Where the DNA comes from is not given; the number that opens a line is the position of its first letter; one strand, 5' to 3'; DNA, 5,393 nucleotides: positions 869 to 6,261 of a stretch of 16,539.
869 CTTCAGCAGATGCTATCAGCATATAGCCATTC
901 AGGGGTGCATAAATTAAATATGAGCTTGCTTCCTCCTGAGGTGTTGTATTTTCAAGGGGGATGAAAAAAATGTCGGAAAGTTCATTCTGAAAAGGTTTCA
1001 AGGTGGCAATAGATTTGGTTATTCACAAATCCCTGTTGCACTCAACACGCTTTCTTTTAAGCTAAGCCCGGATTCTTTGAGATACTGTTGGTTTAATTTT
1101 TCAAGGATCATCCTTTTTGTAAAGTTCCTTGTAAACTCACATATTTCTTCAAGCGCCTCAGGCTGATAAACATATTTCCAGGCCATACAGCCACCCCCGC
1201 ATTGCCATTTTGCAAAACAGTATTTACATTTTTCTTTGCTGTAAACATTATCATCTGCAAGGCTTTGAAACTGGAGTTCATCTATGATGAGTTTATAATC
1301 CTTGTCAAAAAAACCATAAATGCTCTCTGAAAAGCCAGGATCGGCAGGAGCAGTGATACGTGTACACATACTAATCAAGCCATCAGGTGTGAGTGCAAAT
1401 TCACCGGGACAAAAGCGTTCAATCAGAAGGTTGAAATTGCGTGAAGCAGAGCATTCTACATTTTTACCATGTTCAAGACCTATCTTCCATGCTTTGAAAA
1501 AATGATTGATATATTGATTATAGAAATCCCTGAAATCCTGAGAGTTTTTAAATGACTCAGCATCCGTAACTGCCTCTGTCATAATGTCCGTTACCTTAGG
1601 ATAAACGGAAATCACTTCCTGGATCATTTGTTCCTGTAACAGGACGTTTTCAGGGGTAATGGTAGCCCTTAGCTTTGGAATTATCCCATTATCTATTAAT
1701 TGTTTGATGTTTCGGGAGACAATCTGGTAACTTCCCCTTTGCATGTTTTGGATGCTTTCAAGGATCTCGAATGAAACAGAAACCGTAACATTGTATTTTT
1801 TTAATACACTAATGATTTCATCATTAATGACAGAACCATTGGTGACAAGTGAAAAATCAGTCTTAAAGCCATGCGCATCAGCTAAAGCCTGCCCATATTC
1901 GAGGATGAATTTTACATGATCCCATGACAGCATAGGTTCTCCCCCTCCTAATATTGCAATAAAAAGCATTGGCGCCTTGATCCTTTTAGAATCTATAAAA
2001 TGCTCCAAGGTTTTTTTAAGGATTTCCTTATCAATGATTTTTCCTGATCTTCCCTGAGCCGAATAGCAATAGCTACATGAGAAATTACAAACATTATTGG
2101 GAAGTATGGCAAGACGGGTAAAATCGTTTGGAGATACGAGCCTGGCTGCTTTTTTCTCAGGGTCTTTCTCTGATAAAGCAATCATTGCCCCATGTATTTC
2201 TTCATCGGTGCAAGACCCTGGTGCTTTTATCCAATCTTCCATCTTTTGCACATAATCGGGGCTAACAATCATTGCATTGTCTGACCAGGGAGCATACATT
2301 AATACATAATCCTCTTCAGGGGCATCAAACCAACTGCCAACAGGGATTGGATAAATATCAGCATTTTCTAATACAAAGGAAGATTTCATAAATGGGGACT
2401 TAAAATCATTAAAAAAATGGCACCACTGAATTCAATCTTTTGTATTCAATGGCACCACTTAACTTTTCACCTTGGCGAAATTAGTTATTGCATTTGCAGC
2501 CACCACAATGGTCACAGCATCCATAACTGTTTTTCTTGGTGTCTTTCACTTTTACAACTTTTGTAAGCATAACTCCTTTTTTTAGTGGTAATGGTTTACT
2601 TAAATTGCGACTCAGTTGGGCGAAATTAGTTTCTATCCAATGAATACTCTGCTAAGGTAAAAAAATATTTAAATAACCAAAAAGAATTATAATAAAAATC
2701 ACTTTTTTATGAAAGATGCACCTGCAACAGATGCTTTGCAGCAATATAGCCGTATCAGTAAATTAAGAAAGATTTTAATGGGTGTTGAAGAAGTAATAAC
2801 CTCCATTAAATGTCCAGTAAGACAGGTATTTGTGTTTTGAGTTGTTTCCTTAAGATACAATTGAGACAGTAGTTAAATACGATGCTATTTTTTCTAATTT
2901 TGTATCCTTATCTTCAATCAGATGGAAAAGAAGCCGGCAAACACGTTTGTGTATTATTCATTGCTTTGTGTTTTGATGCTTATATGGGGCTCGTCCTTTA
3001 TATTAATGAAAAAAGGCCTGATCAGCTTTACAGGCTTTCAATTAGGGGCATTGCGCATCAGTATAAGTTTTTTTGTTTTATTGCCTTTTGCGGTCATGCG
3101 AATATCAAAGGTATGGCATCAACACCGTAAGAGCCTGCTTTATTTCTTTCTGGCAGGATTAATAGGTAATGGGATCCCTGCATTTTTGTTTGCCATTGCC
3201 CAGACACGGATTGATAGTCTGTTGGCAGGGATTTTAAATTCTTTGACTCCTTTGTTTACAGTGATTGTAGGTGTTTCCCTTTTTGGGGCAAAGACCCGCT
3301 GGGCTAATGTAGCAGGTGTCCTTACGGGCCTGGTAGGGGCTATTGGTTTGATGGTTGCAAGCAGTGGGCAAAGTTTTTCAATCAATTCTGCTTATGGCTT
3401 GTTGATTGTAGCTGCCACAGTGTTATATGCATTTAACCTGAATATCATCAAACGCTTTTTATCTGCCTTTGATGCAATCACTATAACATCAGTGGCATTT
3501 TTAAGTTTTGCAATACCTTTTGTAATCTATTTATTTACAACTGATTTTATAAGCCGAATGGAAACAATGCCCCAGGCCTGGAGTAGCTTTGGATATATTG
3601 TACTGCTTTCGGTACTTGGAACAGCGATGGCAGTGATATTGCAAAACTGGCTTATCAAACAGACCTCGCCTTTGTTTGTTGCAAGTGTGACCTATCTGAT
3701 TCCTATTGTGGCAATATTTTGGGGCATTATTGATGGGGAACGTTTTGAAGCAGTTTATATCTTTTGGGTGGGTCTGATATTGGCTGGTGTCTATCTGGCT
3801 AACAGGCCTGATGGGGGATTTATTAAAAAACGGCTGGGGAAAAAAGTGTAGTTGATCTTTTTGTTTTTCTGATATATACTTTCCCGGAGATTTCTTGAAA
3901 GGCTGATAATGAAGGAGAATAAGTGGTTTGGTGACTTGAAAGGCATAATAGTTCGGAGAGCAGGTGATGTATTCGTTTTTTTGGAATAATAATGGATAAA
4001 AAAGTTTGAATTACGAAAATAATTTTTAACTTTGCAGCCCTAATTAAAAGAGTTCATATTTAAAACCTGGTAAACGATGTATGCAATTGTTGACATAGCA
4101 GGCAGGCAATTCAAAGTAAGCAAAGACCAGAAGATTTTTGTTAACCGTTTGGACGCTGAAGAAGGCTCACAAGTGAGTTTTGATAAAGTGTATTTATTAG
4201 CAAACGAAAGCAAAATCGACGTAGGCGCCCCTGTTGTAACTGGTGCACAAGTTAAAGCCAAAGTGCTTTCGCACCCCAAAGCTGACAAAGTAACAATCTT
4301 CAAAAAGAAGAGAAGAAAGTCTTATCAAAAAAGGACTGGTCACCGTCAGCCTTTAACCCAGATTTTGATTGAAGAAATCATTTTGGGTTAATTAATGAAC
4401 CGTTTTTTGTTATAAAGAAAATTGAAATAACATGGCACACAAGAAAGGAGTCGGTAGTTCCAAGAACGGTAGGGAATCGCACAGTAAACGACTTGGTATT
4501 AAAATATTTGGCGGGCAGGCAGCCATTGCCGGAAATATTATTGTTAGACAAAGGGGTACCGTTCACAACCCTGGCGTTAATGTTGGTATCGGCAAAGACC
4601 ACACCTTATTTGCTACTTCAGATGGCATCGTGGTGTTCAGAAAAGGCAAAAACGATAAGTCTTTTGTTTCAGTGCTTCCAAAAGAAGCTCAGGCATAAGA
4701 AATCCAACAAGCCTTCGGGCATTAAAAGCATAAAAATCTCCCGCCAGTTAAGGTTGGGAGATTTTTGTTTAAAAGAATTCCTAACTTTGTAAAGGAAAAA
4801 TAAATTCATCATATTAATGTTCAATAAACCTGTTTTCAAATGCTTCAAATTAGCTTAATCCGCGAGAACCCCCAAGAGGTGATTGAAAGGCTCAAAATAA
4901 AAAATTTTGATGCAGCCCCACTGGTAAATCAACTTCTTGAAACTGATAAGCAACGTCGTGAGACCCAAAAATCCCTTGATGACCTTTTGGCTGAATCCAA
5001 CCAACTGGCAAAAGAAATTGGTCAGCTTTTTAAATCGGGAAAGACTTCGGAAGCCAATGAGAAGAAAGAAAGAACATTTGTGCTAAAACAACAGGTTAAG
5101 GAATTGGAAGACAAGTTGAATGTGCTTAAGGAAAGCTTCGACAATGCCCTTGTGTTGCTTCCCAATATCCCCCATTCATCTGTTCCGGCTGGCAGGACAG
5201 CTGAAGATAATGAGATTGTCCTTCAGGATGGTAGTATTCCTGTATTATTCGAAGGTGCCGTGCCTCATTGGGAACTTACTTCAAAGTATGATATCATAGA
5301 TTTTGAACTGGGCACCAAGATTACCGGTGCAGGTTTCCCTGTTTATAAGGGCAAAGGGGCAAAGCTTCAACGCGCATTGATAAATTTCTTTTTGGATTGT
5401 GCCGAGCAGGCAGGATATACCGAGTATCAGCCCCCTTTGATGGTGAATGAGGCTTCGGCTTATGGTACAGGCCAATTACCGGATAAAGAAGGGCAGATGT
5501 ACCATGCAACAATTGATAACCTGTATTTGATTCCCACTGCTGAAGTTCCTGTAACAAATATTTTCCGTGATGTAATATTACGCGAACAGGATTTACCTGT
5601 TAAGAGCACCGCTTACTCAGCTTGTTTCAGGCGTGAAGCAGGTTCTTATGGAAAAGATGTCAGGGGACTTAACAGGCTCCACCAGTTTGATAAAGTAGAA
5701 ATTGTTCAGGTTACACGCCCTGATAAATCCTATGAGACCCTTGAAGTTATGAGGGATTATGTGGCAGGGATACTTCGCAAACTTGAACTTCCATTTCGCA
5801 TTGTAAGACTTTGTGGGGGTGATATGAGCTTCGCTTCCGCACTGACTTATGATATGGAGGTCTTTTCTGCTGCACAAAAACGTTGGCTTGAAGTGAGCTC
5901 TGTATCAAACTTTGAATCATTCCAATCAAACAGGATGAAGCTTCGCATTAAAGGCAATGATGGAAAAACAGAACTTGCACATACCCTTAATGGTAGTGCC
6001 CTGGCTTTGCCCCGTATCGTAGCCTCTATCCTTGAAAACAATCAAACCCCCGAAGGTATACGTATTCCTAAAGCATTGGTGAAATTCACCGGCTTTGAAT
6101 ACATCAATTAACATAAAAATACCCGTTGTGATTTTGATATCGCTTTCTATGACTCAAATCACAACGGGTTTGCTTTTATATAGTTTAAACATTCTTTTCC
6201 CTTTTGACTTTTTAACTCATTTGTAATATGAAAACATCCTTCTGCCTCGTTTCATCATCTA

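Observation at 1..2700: Undescribed RiPP-like cluster: Cys-rich 29-aa peptide plus two tandem radical SAM/SPASM paralogs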

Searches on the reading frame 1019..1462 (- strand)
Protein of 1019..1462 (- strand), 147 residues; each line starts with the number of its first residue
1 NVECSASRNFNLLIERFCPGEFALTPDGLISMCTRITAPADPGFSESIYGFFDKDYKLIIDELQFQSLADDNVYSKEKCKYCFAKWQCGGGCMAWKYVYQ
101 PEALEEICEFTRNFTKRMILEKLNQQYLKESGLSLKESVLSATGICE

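Call 59: search_protein_families(library=ncbifam, proteins=[window:1019-1462:-], max_evalue=1)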
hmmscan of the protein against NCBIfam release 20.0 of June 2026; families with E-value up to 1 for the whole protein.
window:1019-1462:- (147 aa): 12 families
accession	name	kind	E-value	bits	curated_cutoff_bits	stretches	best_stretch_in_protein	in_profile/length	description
TIGR03974.1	rSAM_six_Cys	equivalog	7.3e-09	35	425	1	65-110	389-433/451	thioether cross-link-forming SCIFF peptide maturase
TIGR04085.1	rSAM_more_4Fe4S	domain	1.1e-08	35.4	27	1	21-101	6-83/93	SPASM domain-containing protein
NF040492.1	not_ScfB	exception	9e-07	28.1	855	1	23-102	354-425/450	ScfB-related radical SAM/SPASM orphan maturase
TIGR04064.1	rSAM_nif11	equivalog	0.00022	20.1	518.7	1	67-94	375-402/459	nif11-like peptide radical SAM maturase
NF047865.1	rSAM_PapB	equivalog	0.00063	19.1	340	1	64-98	288-322/330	PapB family radical SAM/SPASM ranthipeptide maturase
TIGR03906.1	quino_hemo_SAM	equivalog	0.00095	17.9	453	1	22-116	352-441/467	quinohemoprotein amine dehydrogenase maturation protein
NF038107.1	rSAM_NF038107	equivalog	0.016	14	600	1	18-129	331-432/444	Cys-every-fifth radical SAM/SPASM peptide maturase CefB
NF045574.1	sacti_mat_StsB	exception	0.021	13.7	625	1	76-98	379-401/466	StsB family radical SAM/SPASM domain sactipeptide maturase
NF010147.0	PRK13623.1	equivalog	0.03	14.5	117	1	88-139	39-91/115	iron-sulfur cluster insertion protein ErpA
TIGR04084.1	rSAM_AF0577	subfamily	0.039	12.9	225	1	71-128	265-323/347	TIGR04084 family radical SAM/SPASM domain-containing protein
TIGR04163.1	rSAM_cobopep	equivalog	0.04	12.7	375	1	22-112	321-409/428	peptide-modifying radical SAM enzyme CbpB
NF041707.1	rSAM_YhhB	equivalog_domain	0.062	12.2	445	1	57-99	298-340/369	cyclophane-forming radical SAM/SPASM peptide maturase YhhB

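Call 60: search_protein_families(library=pfam, proteins=[window:1019-1462:-], max_evalue=10)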
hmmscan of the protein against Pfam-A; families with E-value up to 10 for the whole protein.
window:1019-1462:- (147 aa): 2 families
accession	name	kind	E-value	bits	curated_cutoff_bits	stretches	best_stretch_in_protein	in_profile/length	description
PF12072.13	RNase_Y_N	-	0.073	12.9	32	1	100-139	136-175/201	RNase Y N-terminal region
PF11128.13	Nucleocap_ssRNA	-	0.18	12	25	1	9-48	135-172/179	Plant viral coat protein nucleocapsid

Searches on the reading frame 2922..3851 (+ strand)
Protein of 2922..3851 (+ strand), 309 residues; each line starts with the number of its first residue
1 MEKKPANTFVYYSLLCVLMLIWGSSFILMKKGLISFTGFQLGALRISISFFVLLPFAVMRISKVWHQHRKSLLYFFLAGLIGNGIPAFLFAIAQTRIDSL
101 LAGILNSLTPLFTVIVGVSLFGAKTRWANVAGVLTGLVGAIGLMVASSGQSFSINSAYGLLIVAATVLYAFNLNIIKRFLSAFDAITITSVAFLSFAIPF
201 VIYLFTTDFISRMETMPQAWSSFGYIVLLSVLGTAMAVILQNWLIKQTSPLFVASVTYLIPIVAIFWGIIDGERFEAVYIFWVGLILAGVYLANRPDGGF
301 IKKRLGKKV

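Call 51: search_protein_families(library=ncbifam, proteins=[window:2922-3851:+], max_evalue=0.00001)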
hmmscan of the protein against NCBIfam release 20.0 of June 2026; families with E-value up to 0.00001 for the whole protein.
window:2922-3851:+ (309 aa): 3 families
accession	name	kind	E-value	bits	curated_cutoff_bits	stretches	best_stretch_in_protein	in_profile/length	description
NF008432.0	PRK11272.1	equivalog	1.1e-18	67.5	270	1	8-293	8-285/294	drug/metabolite exporter YedA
TIGR00950.1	2A78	equivalog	1.5e-15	57.3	230.2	1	22-290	1-263/264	carboxylate/amino acid/amine transporter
NF050091.1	ArAmAcExpYddG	equivalog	9.9e-08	31.8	300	1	19-294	14-283/285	aromatic amino acid exporter YddG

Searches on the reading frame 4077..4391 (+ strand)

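Call 51: search_protein_families(library=ncbifam, proteins=[window:4077-4391:+], max_evalue=0.00001)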
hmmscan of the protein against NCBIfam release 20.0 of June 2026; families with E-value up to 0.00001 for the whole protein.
window:4077-4391:+ (104 aa): 3 families
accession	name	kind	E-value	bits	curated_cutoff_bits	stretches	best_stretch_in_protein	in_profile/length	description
TIGR00061.1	L21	equivalog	3.3e-32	110.9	43.7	1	2-101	1-100/101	50S ribosomal protein L21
NF008916.0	PRK12278.1-4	equivalog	9.4e-25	87.7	193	1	1-102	1-102/223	50S ribosomal protein L21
NF008915.0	PRK12278.1-1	equivalog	6.3e-22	78.6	281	1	1-102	1-102/216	50S ribosomal protein L21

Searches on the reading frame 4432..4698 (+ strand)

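Call 51: search_protein_families(library=ncbifam, proteins=[window:4432-4698:+], max_evalue=0.00001)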
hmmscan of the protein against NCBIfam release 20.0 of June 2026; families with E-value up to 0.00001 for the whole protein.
window:4432-4698:+ (88 aa): 1 family
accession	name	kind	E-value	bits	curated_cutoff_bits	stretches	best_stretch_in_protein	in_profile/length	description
TIGR00062.1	L27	equivalog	2.1e-32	111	90.35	1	1-81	1-82/83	50S ribosomal protein L27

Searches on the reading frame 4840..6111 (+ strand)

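Call 51: search_protein_families(library=ncbifam, proteins=[window:4840-6111:+], max_evalue=0.00001)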
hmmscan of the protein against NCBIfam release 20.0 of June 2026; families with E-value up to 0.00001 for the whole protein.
window:4840-6111:+ (423 aa): 2 families
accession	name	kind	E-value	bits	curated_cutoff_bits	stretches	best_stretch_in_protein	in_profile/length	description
TIGR00414.1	serS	equivalog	7.9e-129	430.3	301.65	1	1-416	1-417/418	serine--tRNA ligase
TIGR00418.1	thrS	equivalog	1.4e-11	44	383.65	1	141-323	171-350/565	threonine--tRNA ligase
